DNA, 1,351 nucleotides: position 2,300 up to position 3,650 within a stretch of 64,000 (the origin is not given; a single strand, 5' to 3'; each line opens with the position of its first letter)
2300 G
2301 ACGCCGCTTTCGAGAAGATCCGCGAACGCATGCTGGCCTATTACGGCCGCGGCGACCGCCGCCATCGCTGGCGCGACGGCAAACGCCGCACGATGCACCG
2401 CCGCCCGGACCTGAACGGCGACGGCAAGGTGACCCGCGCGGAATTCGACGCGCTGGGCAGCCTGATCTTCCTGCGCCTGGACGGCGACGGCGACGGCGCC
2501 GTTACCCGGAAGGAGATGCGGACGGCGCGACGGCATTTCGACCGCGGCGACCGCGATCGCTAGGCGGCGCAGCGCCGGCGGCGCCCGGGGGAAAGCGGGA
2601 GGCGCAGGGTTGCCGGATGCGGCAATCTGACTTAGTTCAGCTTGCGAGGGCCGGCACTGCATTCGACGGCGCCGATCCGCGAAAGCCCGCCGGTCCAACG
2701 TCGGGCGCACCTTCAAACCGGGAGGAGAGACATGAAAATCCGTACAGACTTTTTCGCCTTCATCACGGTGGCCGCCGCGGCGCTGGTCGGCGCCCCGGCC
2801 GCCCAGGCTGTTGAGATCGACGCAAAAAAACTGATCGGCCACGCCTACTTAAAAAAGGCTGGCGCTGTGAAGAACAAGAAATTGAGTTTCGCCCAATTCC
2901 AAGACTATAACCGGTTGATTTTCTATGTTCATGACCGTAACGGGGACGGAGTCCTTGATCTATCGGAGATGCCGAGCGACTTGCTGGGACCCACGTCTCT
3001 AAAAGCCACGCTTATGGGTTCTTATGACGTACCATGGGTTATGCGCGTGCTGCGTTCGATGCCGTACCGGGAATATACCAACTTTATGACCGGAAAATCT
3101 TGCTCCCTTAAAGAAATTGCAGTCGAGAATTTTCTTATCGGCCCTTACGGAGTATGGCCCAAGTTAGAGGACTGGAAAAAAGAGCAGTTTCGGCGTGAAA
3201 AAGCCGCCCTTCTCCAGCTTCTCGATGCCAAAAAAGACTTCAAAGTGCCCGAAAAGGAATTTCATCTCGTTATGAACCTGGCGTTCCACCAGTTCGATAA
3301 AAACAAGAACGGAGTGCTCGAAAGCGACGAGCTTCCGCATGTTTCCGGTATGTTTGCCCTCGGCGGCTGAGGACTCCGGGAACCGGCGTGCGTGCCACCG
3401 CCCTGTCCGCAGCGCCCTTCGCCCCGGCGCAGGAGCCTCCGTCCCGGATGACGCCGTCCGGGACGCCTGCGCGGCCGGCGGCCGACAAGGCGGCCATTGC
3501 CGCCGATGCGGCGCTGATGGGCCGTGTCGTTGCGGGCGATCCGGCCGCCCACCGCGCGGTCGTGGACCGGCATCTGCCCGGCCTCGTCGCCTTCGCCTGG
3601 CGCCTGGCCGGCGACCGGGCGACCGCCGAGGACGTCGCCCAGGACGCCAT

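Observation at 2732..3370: Compositionally foreign gene: low-GC EF-hand-like secreted protein embedded in a high-GC locus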

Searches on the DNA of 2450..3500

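Call 35: search_rna_families(source=window, start=2450, end=3500, threshold=evalue, max_evalue=1)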
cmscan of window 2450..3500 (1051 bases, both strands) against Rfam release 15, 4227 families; matches with E-value up to 1: 1.
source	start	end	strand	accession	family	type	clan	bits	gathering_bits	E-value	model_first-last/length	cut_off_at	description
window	3414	3471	+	RF02868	ncS037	Gene; sRNA;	-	21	112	0.61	1-152/152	no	Burkholderia sRNA 37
